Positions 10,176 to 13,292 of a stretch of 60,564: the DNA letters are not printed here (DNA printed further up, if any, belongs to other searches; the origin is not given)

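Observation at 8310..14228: HARE-HTH reader theme plus a shared B3-like barrel linking the 938-aa protein to the HerA ATPase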

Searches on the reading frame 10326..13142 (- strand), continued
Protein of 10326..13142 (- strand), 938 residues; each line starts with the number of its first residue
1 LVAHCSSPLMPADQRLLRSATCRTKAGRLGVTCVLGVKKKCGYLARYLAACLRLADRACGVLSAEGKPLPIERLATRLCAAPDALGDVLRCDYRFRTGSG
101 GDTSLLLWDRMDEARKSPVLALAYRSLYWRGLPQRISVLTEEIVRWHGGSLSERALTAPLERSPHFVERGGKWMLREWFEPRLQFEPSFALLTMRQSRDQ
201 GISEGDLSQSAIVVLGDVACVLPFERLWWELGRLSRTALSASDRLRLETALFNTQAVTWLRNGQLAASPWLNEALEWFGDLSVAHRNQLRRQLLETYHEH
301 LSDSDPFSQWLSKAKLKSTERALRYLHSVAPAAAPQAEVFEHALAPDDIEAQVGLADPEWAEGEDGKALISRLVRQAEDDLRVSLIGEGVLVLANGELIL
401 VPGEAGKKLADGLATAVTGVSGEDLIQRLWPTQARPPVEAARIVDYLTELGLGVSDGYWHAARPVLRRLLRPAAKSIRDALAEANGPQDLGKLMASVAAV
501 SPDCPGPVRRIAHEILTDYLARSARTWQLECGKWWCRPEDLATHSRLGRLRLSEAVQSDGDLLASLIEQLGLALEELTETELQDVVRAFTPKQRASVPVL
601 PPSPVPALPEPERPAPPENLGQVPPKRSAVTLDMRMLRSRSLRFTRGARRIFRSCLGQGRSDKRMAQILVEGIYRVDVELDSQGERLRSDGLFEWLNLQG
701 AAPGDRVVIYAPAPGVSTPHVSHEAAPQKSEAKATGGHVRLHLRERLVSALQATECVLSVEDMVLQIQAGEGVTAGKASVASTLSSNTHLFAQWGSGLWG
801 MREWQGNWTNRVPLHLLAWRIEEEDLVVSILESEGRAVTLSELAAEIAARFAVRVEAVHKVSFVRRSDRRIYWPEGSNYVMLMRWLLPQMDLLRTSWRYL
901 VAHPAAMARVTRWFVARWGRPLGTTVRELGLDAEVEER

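Call 64: search_solved_structures(query=A1, max_evalue=10, show_alignments=2)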
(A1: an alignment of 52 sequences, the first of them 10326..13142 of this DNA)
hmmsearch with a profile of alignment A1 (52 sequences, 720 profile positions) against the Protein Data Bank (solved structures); distinct sequences matched with E-value up to 10: 263 (the best 60 are shown).
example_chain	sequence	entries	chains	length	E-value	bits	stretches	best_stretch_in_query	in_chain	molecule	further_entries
8qox_B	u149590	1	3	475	1.8e-05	26.8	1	522-609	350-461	Conserved membrane protein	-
2yo3_A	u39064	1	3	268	0.0017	20.2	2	645-697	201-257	GENERAL CONTROL PROTEIN GCN4, PUTATIVE INNER MEMBRANE PROTEIN, GENERAL CONTROL PROTEIN GCN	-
6tao_A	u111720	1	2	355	0.0018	20.2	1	521-694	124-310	Non-hemolytic enterotoxin lytic component L1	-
6w08_A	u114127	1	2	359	0.0018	20.1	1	521-694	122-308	Motility Associated Killing Factor E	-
2krc_A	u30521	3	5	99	0.002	20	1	456-515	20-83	DNA-directed RNA polymerase subunit delta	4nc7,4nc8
9s4q_25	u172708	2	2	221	0.002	20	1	633-716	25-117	Kinetochore protein SPC25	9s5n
6zfb_D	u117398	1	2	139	0.0029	19.5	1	456-528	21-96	DNA-directed RNA polymerase subunit delta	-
5gox_A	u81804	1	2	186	0.0036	19.2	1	535-711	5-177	DNA repair protein RAD50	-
7b5h_AE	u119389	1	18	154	0.0038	19.1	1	556-621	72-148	All3316 protein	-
9hpz_A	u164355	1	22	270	0.0054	18.6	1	538-707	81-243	Flagellin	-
6gao_A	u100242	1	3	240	0.006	18.4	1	531-709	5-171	Outer capsid protein sigma-1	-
6fia_A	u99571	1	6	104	0.0063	18.4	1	509-598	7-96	LINE-1 retrotransposable element ORF1 protein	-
6zca_D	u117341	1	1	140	0.0071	18.2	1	456-514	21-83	Probable DNA-directed RNA polymerase subunit delta,Probable DNA-directed RNA polymerase su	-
6pf2_A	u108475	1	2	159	0.012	17.4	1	521-600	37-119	Myosin, heavy polypeptide 7, cardiac muscle, beta variant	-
9hmx_A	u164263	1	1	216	0.014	17.2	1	530-699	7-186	Peptidoglycan endopeptidase RipA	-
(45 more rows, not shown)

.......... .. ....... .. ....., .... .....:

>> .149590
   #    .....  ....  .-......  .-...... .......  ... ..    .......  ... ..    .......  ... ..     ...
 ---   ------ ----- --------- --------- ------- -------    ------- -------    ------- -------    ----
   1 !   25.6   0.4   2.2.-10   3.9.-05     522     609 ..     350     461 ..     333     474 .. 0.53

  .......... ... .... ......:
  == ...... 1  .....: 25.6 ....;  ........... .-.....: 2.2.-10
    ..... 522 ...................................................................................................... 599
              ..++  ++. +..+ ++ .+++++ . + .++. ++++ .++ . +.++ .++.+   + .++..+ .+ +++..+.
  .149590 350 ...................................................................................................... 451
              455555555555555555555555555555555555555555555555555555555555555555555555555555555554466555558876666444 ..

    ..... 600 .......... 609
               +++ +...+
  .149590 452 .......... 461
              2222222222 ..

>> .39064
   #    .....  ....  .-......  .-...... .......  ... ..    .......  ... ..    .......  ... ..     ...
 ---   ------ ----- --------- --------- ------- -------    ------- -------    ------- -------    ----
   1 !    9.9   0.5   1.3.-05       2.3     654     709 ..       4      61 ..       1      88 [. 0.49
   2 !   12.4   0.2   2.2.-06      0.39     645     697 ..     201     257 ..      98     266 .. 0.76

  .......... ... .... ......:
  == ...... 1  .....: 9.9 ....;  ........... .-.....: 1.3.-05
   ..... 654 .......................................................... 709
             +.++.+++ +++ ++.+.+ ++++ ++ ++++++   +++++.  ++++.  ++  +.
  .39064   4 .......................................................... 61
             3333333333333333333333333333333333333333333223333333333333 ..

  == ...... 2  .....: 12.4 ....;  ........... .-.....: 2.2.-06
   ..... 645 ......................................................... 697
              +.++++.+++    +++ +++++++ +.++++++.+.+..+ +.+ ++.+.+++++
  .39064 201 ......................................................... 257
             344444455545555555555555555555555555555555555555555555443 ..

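Call 80: fold_search(model_id=the predicted structure, library=viral)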
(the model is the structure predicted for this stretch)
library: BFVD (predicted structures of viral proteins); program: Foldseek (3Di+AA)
matches with E <= 10: 319; with E <= 0.001: 0
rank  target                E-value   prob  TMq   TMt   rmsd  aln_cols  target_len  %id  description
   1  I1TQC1                1.1e-03  0.66  0.09  0.11  28.0       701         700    9  (no name in the UniProt tables at hand)
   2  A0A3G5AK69            5.0e-03  1.00  0.07  0.33  18.2       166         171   16  Z-binding domain-containing protein [Solumvirus sp.]
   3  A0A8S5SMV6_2          1.2e-02  0.10  0.06  0.05  34.5       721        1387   13  RNA polymerase [Podoviridae sp. ctIKM86]
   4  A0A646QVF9            1.6e-02  1.00  0.10  0.57   4.6       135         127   14  (no name in the UniProt tables at hand)
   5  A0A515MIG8            2.8e-02  0.98  0.08  0.31  11.0       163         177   15  HTH marR-type domain-containing protein [Gordonia phage SheckWes]
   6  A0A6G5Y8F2            2.8e-02  0.72  0.07  0.18  19.4       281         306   13  (no name in the UniProt tables at hand)
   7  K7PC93                3.3e-02  0.99  0.07  0.37   9.4       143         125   16  Protein ORF112 [Cyprinid herpesvirus 1]
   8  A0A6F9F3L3            5.9e-02  0.13  0.05  0.11  27.7       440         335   11  LO6 (Fragment) [Catfish adomavirus]
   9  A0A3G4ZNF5            7.5e-02  0.14  0.08  0.09  36.9       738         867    9  Cullin family protein [Terrestrivirus sp.]
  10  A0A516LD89            8.2e-02  0.57  0.11  0.17  17.8       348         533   12  (no name in the UniProt tables at hand)
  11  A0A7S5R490            9.0e-02  0.80  0.07  0.21  16.5       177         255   21  (no name in the UniProt tables at hand)
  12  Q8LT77                1.1e-01  0.90  0.08  0.29  13.6       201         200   10  Uncharacterized protein [Vibrio phage VpV262]
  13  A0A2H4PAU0            1.1e-01  0.63  0.07  0.18  15.6       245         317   10  (no name in the UniProt tables at hand)
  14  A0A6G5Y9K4            1.2e-01  0.60  0.05  0.18  20.9       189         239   13  (no name in the UniProt tables at hand)
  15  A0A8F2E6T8            1.5e-01  0.92  0.06  0.07  14.4       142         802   13  DNA primase/helicase [Streptomyces phage KimJongPhill]
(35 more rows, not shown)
